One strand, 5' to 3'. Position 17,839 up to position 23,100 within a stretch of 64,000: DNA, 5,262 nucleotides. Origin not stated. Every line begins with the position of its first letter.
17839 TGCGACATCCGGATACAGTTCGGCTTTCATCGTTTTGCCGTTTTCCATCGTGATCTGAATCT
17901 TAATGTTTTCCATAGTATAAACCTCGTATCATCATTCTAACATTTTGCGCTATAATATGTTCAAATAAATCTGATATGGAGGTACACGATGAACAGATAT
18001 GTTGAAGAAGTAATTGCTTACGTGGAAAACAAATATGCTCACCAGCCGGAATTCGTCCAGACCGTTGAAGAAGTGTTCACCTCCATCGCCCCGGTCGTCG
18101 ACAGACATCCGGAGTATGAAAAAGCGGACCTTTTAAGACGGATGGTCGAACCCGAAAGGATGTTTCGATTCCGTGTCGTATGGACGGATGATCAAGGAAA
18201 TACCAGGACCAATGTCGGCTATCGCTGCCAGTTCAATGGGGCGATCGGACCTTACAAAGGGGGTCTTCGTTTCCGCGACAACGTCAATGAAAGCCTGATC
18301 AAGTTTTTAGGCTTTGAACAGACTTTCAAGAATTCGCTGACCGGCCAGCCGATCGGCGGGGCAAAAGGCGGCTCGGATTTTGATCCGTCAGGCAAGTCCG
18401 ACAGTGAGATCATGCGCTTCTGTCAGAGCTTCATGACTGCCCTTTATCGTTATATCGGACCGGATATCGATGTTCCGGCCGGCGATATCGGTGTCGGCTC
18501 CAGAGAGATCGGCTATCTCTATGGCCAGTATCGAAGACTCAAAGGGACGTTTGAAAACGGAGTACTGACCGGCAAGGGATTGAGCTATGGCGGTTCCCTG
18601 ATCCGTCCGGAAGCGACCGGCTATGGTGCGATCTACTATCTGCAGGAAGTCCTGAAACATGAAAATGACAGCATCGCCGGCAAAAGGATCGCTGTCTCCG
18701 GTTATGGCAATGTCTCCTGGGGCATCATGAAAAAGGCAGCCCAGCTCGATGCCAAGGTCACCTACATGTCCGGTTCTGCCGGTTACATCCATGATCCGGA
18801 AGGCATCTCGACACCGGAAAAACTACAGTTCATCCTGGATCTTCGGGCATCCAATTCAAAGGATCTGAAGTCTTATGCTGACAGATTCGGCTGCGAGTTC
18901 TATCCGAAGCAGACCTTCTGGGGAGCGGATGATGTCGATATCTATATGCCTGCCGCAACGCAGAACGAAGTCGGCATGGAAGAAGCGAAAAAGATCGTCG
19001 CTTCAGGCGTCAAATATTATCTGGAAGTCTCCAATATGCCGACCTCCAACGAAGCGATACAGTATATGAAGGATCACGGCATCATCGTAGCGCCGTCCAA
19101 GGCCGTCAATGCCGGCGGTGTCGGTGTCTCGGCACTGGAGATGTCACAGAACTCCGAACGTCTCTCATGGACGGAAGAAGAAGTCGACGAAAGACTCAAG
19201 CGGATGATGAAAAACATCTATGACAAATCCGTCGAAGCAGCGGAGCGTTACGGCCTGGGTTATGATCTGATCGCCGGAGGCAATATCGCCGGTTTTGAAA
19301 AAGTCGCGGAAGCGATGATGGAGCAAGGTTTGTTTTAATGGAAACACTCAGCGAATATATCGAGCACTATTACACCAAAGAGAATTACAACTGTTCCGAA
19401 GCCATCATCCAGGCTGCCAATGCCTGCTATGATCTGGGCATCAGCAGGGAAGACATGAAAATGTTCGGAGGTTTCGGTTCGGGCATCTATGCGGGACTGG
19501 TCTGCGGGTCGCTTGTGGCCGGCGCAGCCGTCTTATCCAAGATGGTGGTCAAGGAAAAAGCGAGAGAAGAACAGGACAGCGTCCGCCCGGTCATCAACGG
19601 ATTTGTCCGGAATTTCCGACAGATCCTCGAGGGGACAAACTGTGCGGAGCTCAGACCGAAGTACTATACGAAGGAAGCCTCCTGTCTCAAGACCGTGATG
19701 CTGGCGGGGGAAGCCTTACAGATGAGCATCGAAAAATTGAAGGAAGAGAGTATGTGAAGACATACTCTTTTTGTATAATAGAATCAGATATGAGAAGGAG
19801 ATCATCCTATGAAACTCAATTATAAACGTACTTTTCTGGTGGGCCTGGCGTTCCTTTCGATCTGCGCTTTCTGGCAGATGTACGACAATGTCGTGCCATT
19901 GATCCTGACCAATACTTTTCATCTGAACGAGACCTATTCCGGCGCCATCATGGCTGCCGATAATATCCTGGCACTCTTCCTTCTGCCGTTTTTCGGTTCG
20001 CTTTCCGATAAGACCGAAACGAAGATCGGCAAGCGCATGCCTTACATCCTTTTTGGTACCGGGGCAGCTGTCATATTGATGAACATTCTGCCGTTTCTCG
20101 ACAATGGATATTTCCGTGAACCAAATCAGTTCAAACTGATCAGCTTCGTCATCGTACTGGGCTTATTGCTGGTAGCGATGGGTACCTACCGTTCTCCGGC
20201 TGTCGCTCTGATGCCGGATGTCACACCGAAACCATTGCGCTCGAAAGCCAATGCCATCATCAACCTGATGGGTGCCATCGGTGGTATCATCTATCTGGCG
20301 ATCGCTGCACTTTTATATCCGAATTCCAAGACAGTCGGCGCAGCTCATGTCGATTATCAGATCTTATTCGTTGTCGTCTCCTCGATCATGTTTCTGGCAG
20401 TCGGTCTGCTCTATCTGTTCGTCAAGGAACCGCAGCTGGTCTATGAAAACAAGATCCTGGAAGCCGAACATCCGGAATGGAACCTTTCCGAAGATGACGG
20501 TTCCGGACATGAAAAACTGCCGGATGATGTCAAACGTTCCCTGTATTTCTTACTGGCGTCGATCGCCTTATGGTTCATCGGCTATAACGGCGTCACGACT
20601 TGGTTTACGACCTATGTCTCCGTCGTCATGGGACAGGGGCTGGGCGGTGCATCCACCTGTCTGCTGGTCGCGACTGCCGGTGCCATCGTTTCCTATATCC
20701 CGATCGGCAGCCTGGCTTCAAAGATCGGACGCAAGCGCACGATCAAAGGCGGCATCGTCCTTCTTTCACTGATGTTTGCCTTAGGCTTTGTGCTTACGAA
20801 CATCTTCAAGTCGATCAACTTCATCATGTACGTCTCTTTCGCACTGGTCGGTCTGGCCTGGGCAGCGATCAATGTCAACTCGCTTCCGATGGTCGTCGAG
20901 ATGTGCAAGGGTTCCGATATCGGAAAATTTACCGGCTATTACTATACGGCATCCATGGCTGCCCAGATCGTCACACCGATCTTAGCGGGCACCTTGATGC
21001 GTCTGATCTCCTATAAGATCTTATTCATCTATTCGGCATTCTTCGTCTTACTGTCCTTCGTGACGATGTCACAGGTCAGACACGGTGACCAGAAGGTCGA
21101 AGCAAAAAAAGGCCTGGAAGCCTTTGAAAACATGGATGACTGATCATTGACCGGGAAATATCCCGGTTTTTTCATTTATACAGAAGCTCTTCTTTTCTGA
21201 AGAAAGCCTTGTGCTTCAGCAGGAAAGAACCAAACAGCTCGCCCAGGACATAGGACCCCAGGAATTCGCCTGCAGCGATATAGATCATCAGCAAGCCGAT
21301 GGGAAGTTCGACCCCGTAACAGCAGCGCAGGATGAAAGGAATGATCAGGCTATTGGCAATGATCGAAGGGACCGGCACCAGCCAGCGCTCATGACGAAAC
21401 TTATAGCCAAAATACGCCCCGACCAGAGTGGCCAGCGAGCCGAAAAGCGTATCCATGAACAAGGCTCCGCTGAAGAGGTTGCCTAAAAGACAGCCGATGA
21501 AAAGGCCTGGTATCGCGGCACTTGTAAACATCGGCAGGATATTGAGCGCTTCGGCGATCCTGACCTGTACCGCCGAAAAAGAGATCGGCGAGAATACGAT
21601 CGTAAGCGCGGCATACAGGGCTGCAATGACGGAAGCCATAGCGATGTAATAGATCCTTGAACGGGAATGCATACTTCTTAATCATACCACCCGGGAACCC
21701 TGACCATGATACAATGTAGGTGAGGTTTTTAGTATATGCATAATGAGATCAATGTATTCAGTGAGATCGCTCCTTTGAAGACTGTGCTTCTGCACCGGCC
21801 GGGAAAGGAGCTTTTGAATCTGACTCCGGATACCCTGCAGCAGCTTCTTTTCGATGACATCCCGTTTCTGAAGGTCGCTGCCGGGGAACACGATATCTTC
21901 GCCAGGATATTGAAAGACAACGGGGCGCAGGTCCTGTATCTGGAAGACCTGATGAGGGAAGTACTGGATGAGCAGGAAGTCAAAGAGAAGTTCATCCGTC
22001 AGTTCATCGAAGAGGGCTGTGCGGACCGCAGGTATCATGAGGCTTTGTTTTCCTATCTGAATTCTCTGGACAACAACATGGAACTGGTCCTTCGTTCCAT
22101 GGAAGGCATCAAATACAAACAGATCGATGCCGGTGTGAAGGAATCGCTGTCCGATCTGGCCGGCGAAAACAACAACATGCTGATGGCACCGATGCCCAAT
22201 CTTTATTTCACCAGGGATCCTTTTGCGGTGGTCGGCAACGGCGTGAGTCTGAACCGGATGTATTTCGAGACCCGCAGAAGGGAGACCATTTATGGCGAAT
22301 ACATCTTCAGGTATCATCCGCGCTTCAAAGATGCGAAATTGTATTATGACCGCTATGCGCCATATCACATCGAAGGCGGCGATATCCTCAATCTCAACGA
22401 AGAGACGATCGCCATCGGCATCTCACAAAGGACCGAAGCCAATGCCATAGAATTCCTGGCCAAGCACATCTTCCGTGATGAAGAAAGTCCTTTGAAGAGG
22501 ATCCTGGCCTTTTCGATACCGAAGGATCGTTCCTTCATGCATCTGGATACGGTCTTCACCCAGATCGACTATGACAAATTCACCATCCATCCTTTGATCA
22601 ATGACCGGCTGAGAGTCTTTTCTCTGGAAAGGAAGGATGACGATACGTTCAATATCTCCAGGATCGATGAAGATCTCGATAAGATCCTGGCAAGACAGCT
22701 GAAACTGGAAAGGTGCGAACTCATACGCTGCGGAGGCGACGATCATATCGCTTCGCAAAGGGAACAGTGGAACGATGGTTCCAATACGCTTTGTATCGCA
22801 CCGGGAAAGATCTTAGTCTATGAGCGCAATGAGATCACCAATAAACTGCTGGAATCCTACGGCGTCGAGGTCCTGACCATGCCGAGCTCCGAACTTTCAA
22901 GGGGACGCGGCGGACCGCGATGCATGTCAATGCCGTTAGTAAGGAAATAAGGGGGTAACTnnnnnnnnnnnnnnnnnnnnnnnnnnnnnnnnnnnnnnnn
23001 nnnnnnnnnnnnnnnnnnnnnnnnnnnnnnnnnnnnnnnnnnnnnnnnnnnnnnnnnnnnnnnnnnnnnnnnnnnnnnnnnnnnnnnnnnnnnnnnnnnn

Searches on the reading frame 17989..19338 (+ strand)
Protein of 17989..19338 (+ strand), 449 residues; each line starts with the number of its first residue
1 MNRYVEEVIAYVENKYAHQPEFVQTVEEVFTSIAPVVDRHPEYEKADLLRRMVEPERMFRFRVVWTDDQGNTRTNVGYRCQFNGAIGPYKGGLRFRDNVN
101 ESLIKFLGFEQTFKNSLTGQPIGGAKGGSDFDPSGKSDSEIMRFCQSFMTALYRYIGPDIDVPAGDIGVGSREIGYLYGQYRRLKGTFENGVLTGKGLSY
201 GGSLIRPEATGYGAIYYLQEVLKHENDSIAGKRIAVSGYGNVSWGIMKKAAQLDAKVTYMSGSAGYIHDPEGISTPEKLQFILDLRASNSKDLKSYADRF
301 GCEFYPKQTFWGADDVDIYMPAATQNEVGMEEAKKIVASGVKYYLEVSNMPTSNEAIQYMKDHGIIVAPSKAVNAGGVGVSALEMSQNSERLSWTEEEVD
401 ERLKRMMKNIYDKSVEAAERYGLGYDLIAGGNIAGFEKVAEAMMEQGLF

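Call 87: search_protein_families(library=pfam, proteins=[window:17989-19338:+], max_evalue=0.00001)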
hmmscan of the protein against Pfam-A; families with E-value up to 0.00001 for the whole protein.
window:17989-19338:+ (449 aa): 2 families
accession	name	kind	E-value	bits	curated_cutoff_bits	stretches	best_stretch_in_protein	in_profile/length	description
PF00208.27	ELFV_dehydrog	-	2.8e-77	260.1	23.4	1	201-447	1-241/241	Glutamate/Leucine/Phenylalanine/Valine dehydrogenase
PF02812.23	ELFV_dehydrog_N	-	2.7e-49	166.6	25.3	1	55-182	1-128/129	Glu/Leu/Phe/Val dehydrogenase, dimerisation domain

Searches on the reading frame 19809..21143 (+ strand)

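Call 87: search_protein_families(library=pfam, proteins=[window:19809-21143:+], max_evalue=0.00001)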
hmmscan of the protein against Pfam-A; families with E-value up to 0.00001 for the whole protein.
window:19809-21143:+ (444 aa): 3 families
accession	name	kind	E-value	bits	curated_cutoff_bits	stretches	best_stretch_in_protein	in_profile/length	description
PF07690.21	MFS_1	-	1.4e-40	139.7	33.4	2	13-294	3-254/347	Major Facilitator Superfamily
PF13347.12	MFS_2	-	1.2e-18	67.3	27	1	20-362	11-339/427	MFS/sugar transport protein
PF03209.21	PUCC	-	1.4e-06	28.1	21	1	45-401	18-364/401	PUCC protein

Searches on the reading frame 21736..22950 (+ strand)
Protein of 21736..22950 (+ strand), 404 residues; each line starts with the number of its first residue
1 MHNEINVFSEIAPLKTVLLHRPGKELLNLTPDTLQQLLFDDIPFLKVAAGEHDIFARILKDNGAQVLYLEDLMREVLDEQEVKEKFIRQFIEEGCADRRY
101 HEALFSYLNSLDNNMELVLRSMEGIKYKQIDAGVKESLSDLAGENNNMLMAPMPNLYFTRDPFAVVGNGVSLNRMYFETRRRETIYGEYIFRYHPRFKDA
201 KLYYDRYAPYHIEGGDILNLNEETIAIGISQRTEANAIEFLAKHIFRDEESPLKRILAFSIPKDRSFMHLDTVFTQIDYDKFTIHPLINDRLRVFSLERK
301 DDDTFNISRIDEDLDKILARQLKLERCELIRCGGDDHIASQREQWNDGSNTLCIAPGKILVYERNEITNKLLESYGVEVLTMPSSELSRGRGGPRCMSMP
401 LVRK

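Call 87: search_protein_families(library=pfam, proteins=[window:21736-22950:+], max_evalue=0.00001)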
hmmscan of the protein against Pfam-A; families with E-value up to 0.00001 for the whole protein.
window:21736-22950:+ (404 aa): 2 families
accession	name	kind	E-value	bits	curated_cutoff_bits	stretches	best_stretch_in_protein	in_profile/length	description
PF02274.22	ADI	-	4.2e-119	398.4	22.8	1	36-403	2-377/377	Arginine deiminase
PF19420.4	DDAH_eukar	-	3.3e-06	27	23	0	153-279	57-187/291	N,N dimethylarginine dimethylhydrolase, eukaryotic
